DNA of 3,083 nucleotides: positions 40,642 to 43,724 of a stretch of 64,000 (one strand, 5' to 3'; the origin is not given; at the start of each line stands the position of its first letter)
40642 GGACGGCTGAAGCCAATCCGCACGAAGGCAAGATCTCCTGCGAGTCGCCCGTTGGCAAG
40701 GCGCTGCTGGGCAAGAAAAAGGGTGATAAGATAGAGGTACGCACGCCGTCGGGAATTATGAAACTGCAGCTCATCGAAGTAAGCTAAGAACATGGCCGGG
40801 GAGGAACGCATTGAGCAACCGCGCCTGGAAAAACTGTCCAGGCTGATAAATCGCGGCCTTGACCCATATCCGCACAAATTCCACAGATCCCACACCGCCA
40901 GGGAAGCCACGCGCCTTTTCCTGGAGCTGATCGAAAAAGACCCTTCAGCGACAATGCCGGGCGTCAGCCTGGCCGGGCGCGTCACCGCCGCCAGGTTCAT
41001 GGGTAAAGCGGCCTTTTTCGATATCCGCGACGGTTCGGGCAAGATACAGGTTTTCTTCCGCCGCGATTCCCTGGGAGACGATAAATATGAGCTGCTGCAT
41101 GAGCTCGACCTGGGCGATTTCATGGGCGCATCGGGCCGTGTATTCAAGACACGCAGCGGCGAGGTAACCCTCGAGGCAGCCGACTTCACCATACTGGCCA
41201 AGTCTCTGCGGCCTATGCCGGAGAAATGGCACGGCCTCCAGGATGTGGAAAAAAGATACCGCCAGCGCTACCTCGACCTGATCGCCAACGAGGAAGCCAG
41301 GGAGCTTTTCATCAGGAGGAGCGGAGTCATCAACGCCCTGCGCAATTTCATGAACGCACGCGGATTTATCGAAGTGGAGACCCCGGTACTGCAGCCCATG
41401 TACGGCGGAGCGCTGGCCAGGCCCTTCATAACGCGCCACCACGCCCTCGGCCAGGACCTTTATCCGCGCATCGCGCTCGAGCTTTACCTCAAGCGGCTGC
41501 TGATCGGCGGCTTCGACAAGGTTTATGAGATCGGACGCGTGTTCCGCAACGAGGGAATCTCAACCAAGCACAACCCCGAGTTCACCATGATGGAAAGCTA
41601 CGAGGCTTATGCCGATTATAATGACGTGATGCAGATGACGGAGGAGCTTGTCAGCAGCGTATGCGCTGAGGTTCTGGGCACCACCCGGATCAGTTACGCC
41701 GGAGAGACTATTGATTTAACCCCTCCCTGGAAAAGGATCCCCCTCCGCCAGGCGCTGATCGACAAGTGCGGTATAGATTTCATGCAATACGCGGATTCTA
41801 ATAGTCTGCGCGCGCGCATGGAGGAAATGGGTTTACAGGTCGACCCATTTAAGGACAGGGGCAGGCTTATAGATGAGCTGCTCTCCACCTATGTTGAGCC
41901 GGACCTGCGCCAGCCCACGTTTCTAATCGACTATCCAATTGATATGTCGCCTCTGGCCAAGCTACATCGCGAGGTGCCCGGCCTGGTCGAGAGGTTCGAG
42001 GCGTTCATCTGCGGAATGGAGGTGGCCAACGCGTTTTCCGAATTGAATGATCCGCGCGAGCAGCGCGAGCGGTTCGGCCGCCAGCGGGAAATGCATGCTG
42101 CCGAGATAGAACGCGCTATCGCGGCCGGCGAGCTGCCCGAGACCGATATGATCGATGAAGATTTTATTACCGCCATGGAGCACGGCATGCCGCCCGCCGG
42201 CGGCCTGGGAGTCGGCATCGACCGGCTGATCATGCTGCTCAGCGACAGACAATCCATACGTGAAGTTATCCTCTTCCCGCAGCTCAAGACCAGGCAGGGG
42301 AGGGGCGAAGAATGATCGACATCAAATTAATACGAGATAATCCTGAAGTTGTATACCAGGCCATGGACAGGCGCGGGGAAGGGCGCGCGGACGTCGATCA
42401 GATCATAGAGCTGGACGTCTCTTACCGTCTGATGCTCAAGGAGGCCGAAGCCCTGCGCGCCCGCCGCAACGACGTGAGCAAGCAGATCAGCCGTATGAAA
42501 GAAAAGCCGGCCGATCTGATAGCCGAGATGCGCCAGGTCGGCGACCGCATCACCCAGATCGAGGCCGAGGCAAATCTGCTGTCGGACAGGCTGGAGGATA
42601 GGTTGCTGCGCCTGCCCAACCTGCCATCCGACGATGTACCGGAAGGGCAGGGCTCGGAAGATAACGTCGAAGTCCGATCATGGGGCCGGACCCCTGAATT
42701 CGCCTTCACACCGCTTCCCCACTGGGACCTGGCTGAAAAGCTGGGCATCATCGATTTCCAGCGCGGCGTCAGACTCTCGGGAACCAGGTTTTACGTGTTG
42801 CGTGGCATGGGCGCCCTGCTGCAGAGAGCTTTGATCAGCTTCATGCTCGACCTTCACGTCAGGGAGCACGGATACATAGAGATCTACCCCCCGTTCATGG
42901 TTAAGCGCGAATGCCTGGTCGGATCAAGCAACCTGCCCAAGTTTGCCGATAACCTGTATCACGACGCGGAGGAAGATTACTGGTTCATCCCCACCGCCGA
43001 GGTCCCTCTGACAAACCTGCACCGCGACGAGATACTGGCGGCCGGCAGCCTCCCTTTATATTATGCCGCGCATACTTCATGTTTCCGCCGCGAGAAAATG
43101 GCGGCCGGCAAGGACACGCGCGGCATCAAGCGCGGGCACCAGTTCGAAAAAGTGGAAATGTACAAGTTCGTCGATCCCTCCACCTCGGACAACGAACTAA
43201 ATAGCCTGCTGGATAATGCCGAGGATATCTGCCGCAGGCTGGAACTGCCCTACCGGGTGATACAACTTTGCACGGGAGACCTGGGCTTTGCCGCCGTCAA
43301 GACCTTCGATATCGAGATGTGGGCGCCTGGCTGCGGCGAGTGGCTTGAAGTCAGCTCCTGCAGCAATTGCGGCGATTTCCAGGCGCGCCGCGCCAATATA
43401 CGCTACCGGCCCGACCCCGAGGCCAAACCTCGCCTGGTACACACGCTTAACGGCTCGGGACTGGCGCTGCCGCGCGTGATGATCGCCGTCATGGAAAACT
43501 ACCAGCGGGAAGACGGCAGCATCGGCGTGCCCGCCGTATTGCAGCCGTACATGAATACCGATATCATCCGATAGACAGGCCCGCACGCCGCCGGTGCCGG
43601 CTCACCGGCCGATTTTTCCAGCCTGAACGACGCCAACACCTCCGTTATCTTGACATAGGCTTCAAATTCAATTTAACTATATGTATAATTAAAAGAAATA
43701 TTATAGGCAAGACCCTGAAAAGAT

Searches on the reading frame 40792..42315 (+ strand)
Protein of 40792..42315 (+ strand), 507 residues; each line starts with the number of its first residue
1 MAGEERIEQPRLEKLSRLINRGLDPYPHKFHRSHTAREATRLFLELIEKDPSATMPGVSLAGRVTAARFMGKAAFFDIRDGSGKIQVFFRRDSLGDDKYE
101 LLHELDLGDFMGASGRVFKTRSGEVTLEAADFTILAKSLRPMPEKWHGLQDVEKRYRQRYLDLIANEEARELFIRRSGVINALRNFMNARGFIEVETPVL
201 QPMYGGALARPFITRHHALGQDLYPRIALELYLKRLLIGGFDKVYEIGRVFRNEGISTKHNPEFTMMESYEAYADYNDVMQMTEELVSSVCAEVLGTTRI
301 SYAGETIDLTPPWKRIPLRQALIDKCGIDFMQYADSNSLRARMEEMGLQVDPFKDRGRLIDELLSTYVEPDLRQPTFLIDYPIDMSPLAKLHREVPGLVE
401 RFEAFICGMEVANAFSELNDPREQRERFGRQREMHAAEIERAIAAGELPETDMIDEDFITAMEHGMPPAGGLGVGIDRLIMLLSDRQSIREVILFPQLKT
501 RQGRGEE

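Call 80: search_protein_families(library=pfam, proteins=[window:40792-42315:+], max_evalue=0.001)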
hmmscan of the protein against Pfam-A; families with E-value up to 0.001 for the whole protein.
window:40792-42315:+ (507 aa): 3 families
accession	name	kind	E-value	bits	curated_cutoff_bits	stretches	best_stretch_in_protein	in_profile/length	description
PF00152.25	tRNA-synt_2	-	5.7e-85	285.5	25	1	152-498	2-307/308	tRNA synthetases class II (D, K and N)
PF01336.31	tRNA_anti-codon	-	6.8e-16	58.4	27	1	58-135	1-75/75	OB-fold nucleic acid binding domain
PF01409.25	tRNA-synt_2d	-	0.0002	21.4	19.8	0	243-287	104-150/246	tRNA synthetases class II core domain (F)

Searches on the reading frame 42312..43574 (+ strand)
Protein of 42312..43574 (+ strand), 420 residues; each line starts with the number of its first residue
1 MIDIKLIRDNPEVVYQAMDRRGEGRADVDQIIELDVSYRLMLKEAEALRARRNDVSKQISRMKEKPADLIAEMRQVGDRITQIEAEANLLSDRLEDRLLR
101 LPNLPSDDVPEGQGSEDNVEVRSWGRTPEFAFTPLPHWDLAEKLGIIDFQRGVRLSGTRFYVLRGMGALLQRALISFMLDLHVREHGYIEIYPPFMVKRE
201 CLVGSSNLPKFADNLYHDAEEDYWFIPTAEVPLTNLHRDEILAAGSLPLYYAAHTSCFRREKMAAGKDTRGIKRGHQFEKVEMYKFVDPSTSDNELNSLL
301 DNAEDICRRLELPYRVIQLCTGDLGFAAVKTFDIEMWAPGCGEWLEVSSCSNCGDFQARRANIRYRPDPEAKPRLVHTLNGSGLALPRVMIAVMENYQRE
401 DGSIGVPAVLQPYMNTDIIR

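Call 80: search_protein_families(library=pfam, proteins=[window:42312-43574:+], max_evalue=0.001)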
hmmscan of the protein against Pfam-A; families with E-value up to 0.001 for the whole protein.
window:42312-43574:+ (420 aa): 2 families
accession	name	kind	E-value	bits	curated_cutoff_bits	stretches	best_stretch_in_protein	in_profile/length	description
PF00587.30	tRNA-synt_2b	-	9.2e-38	130.5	29.3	1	218-397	6-179/179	tRNA synthetase class II core domain (G, H, P, S and T)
PF02403.27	Seryl_tRNA_N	-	1e-26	93.7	28.2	1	1-105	1-108/108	Seryl-tRNA synthetase N-terminal domain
